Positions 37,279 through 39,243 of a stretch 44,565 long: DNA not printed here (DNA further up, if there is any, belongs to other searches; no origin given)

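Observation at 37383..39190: AT-rich single-gene insertion encoding an asparagine-synthetase-like enzyme without the glutaminase cysteine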

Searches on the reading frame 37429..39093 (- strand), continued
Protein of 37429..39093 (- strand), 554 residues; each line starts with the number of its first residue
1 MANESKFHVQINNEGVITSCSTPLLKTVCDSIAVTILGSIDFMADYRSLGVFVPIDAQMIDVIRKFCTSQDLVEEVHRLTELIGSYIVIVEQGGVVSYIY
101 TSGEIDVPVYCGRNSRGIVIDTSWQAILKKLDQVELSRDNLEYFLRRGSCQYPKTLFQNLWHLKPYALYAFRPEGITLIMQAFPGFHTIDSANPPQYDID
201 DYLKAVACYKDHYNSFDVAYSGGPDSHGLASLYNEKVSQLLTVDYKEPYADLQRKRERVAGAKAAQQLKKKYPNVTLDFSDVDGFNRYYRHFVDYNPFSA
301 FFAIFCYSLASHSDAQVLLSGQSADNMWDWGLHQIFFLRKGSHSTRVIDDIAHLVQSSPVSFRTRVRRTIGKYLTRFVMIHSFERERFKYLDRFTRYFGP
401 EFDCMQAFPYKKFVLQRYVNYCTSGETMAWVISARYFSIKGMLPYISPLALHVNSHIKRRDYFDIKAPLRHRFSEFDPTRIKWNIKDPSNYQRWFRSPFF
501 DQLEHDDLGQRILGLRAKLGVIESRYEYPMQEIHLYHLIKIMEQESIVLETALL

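Call 33: find_related_loci(query=A1, collection=genome_contigs, flank=10000)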
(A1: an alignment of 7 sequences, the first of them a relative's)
Query A1 (554 aa) in genome_contigs; peptide patterns used: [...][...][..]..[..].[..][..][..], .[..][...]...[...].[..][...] (x = any residue, [..] = any of these).
70 stretches matched a pattern, but none encodes a relative of the query by tblastn (E <= 1e-3).
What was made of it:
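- Tried and rejected: A scan of 185,579 species-representative genomes with two family motifs found no relative (call 33).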

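Call 34: find_related_loci(query=A1, collection=metagenome_contigs, flank=10000)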
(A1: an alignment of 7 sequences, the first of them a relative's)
Query A1 (554 aa) in metagenome_contigs; peptide patterns used: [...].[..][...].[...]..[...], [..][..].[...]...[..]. (x = any residue, [..] = any of these).
106 stretches matched a pattern; 2 encode a relative of the query (tblastn E <= 1e-3); 2 distinct loci.
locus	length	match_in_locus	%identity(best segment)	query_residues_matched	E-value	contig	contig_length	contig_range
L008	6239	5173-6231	64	1-354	4e-151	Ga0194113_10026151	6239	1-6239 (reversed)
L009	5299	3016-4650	37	7-545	2e-128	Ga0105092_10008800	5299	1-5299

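Call 35: find_encoding_contigs(protein=P0009, flank=10000, max_places=3)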
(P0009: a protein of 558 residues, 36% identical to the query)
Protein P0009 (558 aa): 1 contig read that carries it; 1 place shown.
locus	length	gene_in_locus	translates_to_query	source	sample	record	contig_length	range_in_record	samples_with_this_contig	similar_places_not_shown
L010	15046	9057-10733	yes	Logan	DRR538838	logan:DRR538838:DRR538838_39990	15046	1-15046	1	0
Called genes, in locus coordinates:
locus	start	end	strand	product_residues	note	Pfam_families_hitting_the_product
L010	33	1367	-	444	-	PF25919:BSH_CusB (weak), PF25973:BSH_CzcB (faint), PF05335:DUF745 (faint), PF25975:CzcB_C (weak)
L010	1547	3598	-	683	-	PF13196:DUF4012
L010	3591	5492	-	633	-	PF13727:CoA_binding_3, PF00106:adh_short, PF01073:3Beta_HSD, PF01370:Epimerase, PF02719:Polysacc_synt_2, PF04321:RmlD_sub_bind, PF07993:NAD_binding_4 (faint), PF16363:GDP_Man_Dehyd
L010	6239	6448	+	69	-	PF02357:NusG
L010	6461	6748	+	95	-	-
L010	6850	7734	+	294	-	PF01061:ABC2_membrane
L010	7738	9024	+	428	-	PF00005:ABC_tran, PF13304:AAA_21 (faint), PF14524:Wzt_C (weak)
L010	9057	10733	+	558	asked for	PF00733:Asn_synthase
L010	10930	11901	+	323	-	PF00685:Sulfotransfer_1, PF13469:Sulfotransfer_3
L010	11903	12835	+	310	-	PF02585:PIG-L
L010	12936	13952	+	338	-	PF03102:NeuB, PF08666:SAF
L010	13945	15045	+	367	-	?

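Call 38: find_encoding_contigs(protein=P0010, flank=10000, max_places=3)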
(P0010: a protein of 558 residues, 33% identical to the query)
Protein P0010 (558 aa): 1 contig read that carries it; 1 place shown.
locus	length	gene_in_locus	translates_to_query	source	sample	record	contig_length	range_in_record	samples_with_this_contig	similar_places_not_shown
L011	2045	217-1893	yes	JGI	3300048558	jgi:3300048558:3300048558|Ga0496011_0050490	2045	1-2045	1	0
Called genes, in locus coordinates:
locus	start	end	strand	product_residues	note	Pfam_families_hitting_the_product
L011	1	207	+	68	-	?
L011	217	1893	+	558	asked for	-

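Call 39: find_encoding_contigs(protein=P0011, flank=10000, max_places=3)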
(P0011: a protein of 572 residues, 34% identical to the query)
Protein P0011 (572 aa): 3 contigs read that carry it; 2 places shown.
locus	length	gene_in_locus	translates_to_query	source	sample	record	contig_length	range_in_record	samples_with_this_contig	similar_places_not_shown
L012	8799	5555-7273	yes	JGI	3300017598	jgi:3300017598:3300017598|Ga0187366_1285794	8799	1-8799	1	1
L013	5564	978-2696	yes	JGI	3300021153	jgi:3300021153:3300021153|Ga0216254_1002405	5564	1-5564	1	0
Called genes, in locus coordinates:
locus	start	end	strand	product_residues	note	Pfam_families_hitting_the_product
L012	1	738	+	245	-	?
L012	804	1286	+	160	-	PF05523:FdtA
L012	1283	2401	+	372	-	PF01041:DegT_DnrJ_EryC1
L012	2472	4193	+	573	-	PF01554:MatE (weak), PF01943:Polysacc_synt, PF13440:Polysacc_synt_3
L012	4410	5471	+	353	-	PF00535:Glycos_transf_2, PF13641:Glyco_tranf_2_3 (weak)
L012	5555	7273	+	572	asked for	-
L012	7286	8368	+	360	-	PF03102:NeuB, PF08666:SAF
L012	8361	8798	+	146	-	?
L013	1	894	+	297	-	?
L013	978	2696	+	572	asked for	-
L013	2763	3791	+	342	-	PF03102:NeuB, PF08666:SAF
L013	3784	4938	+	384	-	PF02350:Epimerase_2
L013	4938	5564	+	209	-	?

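Call 42: find_encoding_contigs(protein=P0019, flank=10000, max_places=3)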
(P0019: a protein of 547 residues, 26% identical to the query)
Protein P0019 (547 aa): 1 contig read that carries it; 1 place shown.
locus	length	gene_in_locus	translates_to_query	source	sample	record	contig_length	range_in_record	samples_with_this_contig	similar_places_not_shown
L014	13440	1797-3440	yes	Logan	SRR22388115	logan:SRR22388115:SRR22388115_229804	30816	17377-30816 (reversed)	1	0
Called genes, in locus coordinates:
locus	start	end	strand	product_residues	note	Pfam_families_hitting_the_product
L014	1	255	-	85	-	?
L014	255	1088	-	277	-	PF01061:ABC2_membrane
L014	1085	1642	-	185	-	-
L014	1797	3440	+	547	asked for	-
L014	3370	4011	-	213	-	PF08241:Methyltransf_11, PF13649:Methyltransf_25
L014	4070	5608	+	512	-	PF05159:Capsule_synth (weak)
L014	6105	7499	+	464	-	-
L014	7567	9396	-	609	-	-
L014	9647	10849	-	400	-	PF01041:DegT_DnrJ_EryC1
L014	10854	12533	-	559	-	PF25840:Ulvan_lyase_N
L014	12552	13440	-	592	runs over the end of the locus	-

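Call 43: find_encoding_contigs(protein=P0017, flank=10000, max_places=3)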
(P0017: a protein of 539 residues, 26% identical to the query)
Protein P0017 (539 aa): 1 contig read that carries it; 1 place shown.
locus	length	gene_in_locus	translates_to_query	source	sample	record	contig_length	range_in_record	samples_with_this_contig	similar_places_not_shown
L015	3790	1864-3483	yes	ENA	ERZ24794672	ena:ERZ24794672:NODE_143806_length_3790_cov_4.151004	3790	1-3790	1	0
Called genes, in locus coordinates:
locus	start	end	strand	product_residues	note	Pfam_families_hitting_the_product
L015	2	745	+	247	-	?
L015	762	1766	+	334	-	PF03102:NeuB, PF08666:SAF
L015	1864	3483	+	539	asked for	-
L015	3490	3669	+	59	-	-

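Call 44: find_encoding_contigs(protein=P0012, flank=10000, max_places=3)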
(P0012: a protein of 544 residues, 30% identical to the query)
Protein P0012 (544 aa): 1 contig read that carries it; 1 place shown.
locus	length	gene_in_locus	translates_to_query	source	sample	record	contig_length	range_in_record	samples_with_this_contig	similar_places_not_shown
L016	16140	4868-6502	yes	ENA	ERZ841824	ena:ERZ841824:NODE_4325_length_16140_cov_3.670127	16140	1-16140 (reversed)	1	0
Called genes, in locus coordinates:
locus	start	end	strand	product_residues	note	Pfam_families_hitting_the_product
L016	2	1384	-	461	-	?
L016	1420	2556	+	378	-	PF13439:Glyco_transf_4 (weak), PF20706:GT4-conflict (weak), PF00534:Glycos_transf_1, PF13692:Glyco_trans_1_4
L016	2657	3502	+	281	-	PF01061:ABC2_membrane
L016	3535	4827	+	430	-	PF00005:ABC_tran, PF13304:AAA_21 (faint), PF14524:Wzt_C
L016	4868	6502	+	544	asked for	-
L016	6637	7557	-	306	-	PF13489:Methyltransf_23, PF08241:Methyltransf_11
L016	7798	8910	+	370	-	PF01266:DAO, PF13450:NAD_binding_8 (weak)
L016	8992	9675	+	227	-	PF00483:NTP_transferase, PF12804:NTP_transf_3 (weak)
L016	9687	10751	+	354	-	PF03102:NeuB, PF08666:SAF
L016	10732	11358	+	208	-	PF17836:PglD_N, PF00132:Hexapep (weak), PF14602:Hexapep_2 (weak)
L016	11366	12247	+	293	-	PF01261:AP_endonuc_2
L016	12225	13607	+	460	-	PF00571:CBS (faint), PF00288:GHMP_kinases_N, PF08544:GHMP_kinases_C (weak)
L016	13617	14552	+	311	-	PF01073:3Beta_HSD, PF01370:Epimerase, PF02719:Polysacc_synt_2 (weak), PF04321:RmlD_sub_bind, PF05368:NmrA (weak), PF16363:GDP_Man_Dehyd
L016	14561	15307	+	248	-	PF00483:NTP_transferase, PF12804:NTP_transf_3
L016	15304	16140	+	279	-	?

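Call 45: search_protein_families(library=pfam, proteins=[L008:13-609:+, L008:638-1636:+, L008:1799-2932:+, L008:2929-3948:+, L008:3941-5095:+, L009:44-1246:+, L009:1216-2958:+, L009:4804-5274:-, L006:311-1396:+, L015:2-745:+], max_evalue=0.001)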
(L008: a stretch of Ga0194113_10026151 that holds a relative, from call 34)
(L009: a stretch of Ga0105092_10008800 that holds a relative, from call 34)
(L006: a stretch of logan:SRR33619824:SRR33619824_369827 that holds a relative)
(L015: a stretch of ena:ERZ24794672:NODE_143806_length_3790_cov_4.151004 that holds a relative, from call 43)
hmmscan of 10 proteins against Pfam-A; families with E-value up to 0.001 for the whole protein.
L008:13-609:+ (198 aa): 1 family
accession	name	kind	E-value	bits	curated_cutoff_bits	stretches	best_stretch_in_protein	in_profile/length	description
PF02350.25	Epimerase_2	-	1.8e-42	145.9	30.6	1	2-192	150-346/347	UDP-N-acetylglucosamine 2-epimerase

L008:638-1636:+ (332 aa): 3 families
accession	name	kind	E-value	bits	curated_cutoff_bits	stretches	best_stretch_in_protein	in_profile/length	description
PF00535.33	Glycos_transf_2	-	2.6e-33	115.8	23.3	1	10-110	1-105/168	Glycosyl transferase family 2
PF10111.15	Glyco_tranf_2_2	-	5.2e-14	52.8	27.3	1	10-241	1-240/276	Glycosyltransferase like family 2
PF13641.12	Glyco_tranf_2_3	-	1.1e-07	32.6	27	1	6-100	1-102/230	Glycosyltransferase like family 2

L008:1799-2932:+ (377 aa): 5 families
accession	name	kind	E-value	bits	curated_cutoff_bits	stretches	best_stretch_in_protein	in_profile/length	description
PF00534.26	Glycos_transf_1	-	4.9e-24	85.2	26.4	1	200-344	12-159/172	Glycosyl transferases group 1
PF13692.12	Glyco_trans_1_4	-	6e-20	72.4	27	1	204-339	2-138/142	Glycosyl transferases group 1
PF13439.12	Glyco_transf_4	-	1.7e-08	35.1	28.5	1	15-177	1-163/170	Glycosyltransferase Family 4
PF20706.3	GT4-conflict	-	1.9e-08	34.1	26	1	113-312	108-314/385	Family 4 Glycosyltransferase in conflict systems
PF13579.12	Glyco_trans_4_4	-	2.4e-07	31.7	29.7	1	16-177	1-156/158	Glycosyl transferase 4-like domain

L008:2929-3948:+ (339 aa): 2 families
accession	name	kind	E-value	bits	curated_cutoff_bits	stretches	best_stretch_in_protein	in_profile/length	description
PF03102.20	NeuB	-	1.5e-75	254.2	22.1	1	30-261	1-238/241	NeuB family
PF08666.17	SAF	-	5e-11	43.4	21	1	282-337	3-62/63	SAF domain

L008:3941-5095:+ (384 aa): 1 family
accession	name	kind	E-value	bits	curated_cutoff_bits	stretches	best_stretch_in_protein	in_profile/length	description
PF02350.25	Epimerase_2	-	1.5e-73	248.1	30.6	1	22-371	1-346/347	UDP-N-acetylglucosamine 2-epimerase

L009:44-1246:+ (400 aa): 1 family
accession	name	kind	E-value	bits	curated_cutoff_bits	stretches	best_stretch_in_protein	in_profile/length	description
PF02350.25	Epimerase_2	-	2.8e-70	237.3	30.6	1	40-387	2-346/347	UDP-N-acetylglucosamine 2-epimerase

L009:1216-2958:+ (580 aa): 1 family
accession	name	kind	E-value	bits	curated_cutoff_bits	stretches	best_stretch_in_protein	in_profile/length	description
PF00733.27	Asn_synthase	-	3.1e-07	30.8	21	1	235-403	19-187/354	Asparagine synthase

L009:4804-5274:- (156 aa): 0 families

L006:311-1396:+ (361 aa): 0 families

L015:2-745:+ (247 aa): 3 families
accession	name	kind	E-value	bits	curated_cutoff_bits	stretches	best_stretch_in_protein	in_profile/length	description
PF04464.20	Glyphos_transf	-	9.6e-08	31.8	22.1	1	30-234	157-365/367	CDP-Glycerol:Poly(glycerophosphate) glycerophosphotransferase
PF02350.25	Epimerase_2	-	1.6e-07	30.9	30.6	1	13-232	127-344/347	UDP-N-acetylglucosamine 2-epimerase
PF00534.26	Glycos_transf_1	-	0.00042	20.3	26.4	1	132-211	83-168/172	Glycosyl transferases group 1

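Call 46: predict_structure(alignment_id=A2)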
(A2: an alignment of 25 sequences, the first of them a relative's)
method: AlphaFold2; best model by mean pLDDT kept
length: 554 residues; sequences in the alignment: 25
mean_pLDDT: 91.1   pTM: 0.92
mean pLDDT of the five models: 91.1, 90.7, 90.6, 89.9, 89.8
residues with pLDDT >= 90: 415; 70-90: 105; 50-70: 32; < 50: 2
segments of 3 or more residues with pLDDT < 50: none
pLDDT, mean of each block of 10 residues (from residue 1): 75 97 95 96 97 97 93 95 98 97 94 97 96 94 92 94 97 95 96 95 98 98 96 98 94 91 97 96 96 95 96 97 92 73 65 78 86 89 85 73 92 93 90 96 97 96 91 88 71 91 92 89 72 95 85 68
secondary structure, 60 per line:
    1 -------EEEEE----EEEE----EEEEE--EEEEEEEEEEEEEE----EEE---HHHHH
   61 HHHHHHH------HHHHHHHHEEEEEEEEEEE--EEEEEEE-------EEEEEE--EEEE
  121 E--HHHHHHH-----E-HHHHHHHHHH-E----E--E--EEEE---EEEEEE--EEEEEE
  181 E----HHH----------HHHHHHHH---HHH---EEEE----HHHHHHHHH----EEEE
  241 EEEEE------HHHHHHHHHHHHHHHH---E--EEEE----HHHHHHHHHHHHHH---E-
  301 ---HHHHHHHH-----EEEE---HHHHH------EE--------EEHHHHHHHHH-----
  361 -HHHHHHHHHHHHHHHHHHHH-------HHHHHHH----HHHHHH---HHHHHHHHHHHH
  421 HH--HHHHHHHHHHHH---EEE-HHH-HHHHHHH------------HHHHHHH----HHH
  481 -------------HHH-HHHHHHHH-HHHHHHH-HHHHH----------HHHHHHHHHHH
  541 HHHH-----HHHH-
elements in order: E8-12 E17-20 E25-29 E32-45 E50-52 H56-67 H74-81 E82-92 E95-101 E109-114 E117-121 H124-130 H138-147 E160-163 E167-172 E175-181 H199-206 E216-219 H224-232 E237-245 H252-267 E274-277 H282-295 H304-311 E317-320 H324-328 H347-355 H362-381 H389-395 H400-405 H409-422 H425-436 E440-442 H448-454 H467-473 H498-505 H507-513 H515-519 H530-544 H550-553
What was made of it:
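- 37429..39093 (-): 554-aa Cys-less AsnB-superfamily gene. Residues ~1-200 form an Ntn-like domain without the nucleophile. Residues ~215-554 form the PP-loop synthetase domain, with SGGPDS at 221-226, GQSAD at 321-325 and K466. Model with pLDDT 91 (call 46).
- On Asparagine synthetase B (class II glutamine amidotransferase + PP-loop synthetase): Model pLDDT 91.1 (call 46).
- AlphaFold2 model with the 25-sequence alignment: pLDDT 91.1, pTM 0.92 (call 46).
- Tried and rejected: Only the 25-sequence alignment gave a usable model (call 46).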

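Call 49: fold_search(model_id=the predicted structure, library=pdb)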
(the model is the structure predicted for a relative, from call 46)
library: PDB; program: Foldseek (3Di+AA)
matches with E <= 10: 745; with E <= 0.001: 56
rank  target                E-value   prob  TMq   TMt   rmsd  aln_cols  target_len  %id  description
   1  1q19_A                2.5e-13  1.00  0.50  0.55   8.9       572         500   12  Carbapenam Synthetase (released 2003-11-04)
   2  1q15_A                5.0e-13  1.00  0.49  0.55   8.8       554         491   12  Carbapenam Synthetase (released 2003-11-04)
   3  1mc1_B                3.3e-12  1.00  0.44  0.48  10.5       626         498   11  BETA-LACTAM SYNTHETASE WITH PRODUCT (DGPC), AMP AND PPI (released 2002-10-23)
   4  7ylz_B                5.4e-12  1.00  0.50  0.49   9.9       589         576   12  Unliganded form of hydroxyamidotransferase TsnB9 (released 2023-05-31)
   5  7ylz_A                6.0e-12  1.00  0.44  0.42  11.9       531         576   12  Unliganded form of hydroxyamidotransferase TsnB9 (released 2023-05-31)
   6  1q15_D                7.7e-12  1.00  0.45  0.52   7.3       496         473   12  Carbapenam Synthetase (released 2003-11-04)
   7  1mc1_A                9.4e-12  1.00  0.46  0.50   9.3       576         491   11  BETA-LACTAM SYNTHETASE WITH PRODUCT (DGPC), AMP AND PPI (released 2002-10-23)
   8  1m1z_A                1.1e-11  1.00  0.44  0.50   9.8       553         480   12  BETA-LACTAM SYNTHETASE APO ENZYME (released 2002-10-23)
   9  1mb9_B                1.2e-11  1.00  0.46  0.50   9.5       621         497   11  BETA-LACTAM SYNTHETASE COMPLEXED WITH ATP (released 2002-10-23)
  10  1mb9_A                1.3e-11  1.00  0.43  0.48  10.5       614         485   11  BETA-LACTAM SYNTHETASE COMPLEXED WITH ATP (released 2002-10-23)
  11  1m1z_B                1.6e-11  1.00  0.43  0.48  10.1       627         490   11  BETA-LACTAM SYNTHETASE APO ENZYME (released 2002-10-23)
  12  1mbz_B                1.9e-11  1.00  0.46  0.50   8.8       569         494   11  BETA-LACTAM SYNTHETASE WITH TRAPPED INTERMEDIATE (released 2002-10-23)
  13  1jgt_B                2.2e-11  1.00  0.44  0.48   9.3       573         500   11  CRYSTAL STRUCTURE OF BETA-LACTAM SYNTHETASE (released 2001-12-28)
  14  1mbz_A                3.5e-11  1.00  0.46  0.51   9.0       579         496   12  BETA-LACTAM SYNTHETASE WITH TRAPPED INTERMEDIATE (released 2002-10-23)
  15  9b6c_B                6.1e-11  1.00  0.48  0.51   9.1       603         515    9  Human asparagine synthetase Arg-142 to Ile-142 (R142I) variant (released 2025-01-08)
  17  1ct9_A                2.5e-10  1.00  0.48  0.52   7.7       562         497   10  CRYSTAL STRUCTURE OF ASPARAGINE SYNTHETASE B FROM ESCHERICHIA COLI (released 1999-12-15)
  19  1ct9_B                4.9e-10  1.00  0.46  0.50   8.4       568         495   11  CRYSTAL STRUCTURE OF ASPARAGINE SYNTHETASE B FROM ESCHERICHIA COLI (released 1999-12-15)
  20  1ct9_D                8.5e-10  1.00  0.51  0.56   7.8       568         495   11  CRYSTAL STRUCTURE OF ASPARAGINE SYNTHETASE B FROM ESCHERICHIA COLI (released 1999-12-15)
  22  8sue_B                1.6e-09  1.00  0.48  0.52   8.0       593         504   10  Human asparagine synthetase (apo-ASNS) (released 2024-05-22)
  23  8sue_A                1.1e-08  1.00  0.51  0.54   8.1       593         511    9  Human asparagine synthetase (apo-ASNS) (released 2024-05-22)
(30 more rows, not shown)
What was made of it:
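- On Asparagine synthetase B (class II glutamine amidotransferase + PP-loop synthetase): Full-length Foldseek matches to 1ct9, 8sue, 1q19, 1mc1 and 7ylz at E 1e-8 to 2.5e-13, probability 1.00 (call 49).
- Closest known: Beta-lactam synthetase. Same: Best structural matches (E 2.5e-13 to 1e-11, call 49).
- Foldseek on the full length: CarA 1q19 at 2.5e-13, beta-lactam synthetase 1mc1 at 3e-12, TsnB9 7ylz at 5e-12, E. coli AsnB 1ct9 at 2.5e-10, and human ASNS (call 49). The best structural matches are CarA and beta-LS (call 49).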
